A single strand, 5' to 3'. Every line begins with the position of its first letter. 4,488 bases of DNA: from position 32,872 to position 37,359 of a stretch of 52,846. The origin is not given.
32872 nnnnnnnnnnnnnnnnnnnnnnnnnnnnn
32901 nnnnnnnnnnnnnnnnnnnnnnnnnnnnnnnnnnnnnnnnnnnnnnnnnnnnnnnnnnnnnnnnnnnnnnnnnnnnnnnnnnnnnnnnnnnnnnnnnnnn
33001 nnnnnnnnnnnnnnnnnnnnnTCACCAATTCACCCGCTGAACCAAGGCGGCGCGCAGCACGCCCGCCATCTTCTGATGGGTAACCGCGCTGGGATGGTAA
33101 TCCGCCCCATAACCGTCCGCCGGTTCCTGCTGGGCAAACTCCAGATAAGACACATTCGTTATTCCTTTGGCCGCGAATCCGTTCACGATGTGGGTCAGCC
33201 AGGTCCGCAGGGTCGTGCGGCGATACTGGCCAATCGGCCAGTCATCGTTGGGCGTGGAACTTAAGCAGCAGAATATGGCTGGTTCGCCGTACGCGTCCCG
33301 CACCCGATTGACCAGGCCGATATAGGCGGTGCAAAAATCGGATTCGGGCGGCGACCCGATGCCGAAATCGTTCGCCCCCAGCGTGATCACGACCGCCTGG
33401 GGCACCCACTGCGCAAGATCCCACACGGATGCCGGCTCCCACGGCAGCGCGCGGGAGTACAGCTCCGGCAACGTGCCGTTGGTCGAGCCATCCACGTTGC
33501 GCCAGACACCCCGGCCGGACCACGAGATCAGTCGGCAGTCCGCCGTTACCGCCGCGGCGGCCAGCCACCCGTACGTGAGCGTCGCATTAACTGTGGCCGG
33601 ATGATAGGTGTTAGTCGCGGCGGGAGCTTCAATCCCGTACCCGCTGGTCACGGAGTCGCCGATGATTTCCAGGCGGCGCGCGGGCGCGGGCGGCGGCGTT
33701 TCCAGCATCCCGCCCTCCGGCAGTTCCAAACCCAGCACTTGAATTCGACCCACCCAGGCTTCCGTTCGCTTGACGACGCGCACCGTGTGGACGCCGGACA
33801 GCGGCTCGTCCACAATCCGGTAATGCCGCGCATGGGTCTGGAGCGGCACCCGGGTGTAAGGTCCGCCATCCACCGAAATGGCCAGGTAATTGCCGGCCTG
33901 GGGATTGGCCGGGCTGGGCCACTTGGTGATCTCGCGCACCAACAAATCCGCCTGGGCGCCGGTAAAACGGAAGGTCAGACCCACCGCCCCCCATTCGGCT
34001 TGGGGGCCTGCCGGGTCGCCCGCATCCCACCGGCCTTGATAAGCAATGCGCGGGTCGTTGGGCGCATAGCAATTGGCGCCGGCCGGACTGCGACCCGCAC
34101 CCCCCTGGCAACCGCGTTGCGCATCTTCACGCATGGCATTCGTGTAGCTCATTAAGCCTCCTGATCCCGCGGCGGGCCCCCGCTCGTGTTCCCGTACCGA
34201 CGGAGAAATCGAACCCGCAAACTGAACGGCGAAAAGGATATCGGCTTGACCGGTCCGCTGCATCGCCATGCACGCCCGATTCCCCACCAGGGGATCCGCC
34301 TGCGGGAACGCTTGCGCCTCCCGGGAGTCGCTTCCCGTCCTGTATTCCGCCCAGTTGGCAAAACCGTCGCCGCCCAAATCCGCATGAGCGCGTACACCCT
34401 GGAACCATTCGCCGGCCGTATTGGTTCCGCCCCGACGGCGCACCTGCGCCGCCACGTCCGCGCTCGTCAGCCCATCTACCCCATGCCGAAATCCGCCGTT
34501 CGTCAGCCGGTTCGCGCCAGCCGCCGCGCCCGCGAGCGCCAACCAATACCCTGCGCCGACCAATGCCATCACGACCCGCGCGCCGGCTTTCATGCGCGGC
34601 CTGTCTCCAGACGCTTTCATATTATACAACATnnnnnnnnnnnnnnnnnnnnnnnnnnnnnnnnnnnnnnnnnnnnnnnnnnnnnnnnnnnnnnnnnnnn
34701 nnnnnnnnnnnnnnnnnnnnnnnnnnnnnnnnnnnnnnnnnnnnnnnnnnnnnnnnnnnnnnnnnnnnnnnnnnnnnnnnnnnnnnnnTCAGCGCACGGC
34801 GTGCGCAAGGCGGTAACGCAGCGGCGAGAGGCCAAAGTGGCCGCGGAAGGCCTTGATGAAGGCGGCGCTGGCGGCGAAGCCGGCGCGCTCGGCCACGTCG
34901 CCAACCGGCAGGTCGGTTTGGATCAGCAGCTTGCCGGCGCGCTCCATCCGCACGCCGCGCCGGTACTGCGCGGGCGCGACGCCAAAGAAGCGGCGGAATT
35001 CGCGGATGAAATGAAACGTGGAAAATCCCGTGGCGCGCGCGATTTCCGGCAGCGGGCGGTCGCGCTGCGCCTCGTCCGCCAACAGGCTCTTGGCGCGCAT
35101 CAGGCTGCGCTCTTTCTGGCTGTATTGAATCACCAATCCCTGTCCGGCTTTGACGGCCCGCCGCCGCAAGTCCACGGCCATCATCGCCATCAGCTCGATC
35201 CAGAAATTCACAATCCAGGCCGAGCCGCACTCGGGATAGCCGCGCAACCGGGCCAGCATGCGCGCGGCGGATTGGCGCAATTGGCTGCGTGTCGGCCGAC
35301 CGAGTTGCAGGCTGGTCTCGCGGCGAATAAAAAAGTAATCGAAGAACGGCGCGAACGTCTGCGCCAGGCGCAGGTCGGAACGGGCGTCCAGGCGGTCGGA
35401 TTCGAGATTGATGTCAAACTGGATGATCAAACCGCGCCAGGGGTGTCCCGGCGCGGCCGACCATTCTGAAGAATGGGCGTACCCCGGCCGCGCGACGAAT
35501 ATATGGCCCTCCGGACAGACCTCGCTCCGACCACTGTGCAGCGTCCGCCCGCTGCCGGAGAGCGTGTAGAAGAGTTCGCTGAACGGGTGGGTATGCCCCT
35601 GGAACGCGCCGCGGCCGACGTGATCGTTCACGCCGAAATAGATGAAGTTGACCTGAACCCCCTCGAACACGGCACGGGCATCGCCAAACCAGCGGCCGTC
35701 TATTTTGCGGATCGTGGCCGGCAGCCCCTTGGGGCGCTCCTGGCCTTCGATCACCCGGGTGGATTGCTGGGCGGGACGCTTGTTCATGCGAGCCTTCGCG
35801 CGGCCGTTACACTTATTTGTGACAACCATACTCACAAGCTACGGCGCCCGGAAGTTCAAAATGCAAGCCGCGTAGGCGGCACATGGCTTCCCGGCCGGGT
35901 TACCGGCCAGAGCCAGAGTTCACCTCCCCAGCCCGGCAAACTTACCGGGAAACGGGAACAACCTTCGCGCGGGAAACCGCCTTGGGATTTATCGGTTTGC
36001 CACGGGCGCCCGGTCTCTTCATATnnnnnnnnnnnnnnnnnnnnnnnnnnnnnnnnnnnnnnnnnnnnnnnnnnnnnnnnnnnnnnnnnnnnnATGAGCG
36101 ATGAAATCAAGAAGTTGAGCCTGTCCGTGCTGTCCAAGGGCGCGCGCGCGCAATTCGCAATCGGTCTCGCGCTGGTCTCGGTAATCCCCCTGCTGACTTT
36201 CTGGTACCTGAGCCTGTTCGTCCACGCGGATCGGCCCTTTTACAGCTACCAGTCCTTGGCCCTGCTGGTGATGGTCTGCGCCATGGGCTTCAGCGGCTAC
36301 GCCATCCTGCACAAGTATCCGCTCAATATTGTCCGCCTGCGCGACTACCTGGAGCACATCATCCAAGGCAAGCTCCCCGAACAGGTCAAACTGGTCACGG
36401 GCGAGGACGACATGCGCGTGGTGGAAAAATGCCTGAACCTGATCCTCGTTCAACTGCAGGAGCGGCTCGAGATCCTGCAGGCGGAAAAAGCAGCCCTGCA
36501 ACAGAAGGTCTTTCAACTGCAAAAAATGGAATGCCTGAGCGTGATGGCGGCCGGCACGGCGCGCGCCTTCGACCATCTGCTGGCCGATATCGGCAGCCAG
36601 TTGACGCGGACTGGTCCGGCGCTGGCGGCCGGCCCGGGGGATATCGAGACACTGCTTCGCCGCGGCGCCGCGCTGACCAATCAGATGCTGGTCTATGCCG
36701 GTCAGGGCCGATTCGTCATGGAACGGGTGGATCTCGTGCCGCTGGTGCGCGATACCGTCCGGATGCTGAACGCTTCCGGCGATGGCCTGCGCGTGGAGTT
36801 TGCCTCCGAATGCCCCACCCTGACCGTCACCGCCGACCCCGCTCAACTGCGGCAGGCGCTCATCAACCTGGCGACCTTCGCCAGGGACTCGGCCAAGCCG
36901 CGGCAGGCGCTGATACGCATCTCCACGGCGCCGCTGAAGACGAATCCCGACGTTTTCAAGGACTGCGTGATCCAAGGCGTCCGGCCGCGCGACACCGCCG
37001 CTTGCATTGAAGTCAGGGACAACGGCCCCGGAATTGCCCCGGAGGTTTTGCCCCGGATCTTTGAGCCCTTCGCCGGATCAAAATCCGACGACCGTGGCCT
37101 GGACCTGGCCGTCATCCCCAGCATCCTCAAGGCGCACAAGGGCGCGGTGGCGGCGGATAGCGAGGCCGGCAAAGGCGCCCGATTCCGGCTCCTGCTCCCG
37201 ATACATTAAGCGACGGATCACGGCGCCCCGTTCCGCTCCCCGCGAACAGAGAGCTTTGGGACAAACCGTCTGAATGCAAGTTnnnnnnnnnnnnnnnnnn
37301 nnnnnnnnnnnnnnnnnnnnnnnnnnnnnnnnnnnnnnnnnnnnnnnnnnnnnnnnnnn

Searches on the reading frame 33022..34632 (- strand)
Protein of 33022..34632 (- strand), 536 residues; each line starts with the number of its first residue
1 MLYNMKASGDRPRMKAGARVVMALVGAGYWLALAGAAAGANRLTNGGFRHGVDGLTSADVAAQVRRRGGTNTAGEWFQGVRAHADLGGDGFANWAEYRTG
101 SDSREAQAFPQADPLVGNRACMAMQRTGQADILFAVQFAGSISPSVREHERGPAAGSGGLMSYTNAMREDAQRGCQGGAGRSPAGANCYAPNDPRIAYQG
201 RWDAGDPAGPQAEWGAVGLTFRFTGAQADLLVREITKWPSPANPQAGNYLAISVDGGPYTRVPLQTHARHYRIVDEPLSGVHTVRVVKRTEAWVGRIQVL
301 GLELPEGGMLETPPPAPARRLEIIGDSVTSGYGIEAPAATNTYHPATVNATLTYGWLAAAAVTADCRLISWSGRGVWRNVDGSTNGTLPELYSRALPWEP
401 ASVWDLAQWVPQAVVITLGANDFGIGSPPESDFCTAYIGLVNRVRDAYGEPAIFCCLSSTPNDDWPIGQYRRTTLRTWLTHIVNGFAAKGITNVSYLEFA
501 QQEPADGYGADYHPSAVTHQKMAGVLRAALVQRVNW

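Call 67: search_protein_families(library=pfam, proteins=[window:33022-34632:-], max_evalue=0.00001)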
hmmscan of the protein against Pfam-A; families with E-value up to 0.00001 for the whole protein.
window:33022-34632:- (536 aa): 3 families
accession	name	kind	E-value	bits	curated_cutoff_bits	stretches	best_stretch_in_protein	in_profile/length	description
PF17996.7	CE2_N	-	1.9e-19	70.2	27.9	1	198-314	1-108/108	Carbohydrate esterase 2 N-terminal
PF13472.12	Lipase_GDSL_2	-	1.2e-13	52.4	32.9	1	324-520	2-177/178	GDSL-like Lipase/Acylhydrolase family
PF00657.28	Lipase_GDSL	-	3.4e-08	34.3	23.6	1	323-523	3-205/208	GDSL-like Lipase/Acylhydrolase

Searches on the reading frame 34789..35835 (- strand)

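Call 67: search_protein_families(library=pfam, proteins=[window:34789-35835:-], max_evalue=0.00001)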
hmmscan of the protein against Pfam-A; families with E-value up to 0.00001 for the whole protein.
window:34789-35835:- (348 aa): 3 families
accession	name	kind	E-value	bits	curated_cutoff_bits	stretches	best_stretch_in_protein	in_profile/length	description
PF12833.13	HTH_18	-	4.1e-26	91.5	33.6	2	275-342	11-78/80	Helix-turn-helix domain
PF00165.29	HTH_AraC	-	1.5e-15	57.3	26.6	1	254-293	3-42/42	Bacterial regulatory helix-turn-helix proteins, AraC family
PF02311.25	AraC_binding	-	3.6e-06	27.2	21.1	1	78-144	16-80/135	AraC-like ligand binding domain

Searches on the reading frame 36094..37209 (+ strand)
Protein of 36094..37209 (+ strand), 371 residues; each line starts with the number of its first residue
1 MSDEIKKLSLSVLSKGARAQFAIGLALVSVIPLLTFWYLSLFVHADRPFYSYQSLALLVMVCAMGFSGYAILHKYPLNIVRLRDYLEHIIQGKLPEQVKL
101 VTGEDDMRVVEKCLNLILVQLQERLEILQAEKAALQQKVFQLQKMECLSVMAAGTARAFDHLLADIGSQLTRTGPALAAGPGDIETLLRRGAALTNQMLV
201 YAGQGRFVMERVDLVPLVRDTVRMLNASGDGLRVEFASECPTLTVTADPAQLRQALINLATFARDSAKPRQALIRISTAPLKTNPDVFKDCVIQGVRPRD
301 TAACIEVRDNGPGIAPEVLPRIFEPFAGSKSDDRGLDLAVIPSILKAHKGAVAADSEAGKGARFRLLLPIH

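Call 34: search_protein_families(library=pfam, proteins=[window:36094-37209:+], max_evalue=0.001)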
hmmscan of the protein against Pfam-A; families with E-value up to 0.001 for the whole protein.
window:36094-37209:+ (371 aa): 1 family
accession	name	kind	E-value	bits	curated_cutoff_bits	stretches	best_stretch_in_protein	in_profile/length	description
PF02518.31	HATPase_c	-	9.8e-16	58.6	26.4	1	248-370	2-109/111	Histidine kinase-, DNA gyrase B-, and HSP90-like ATPase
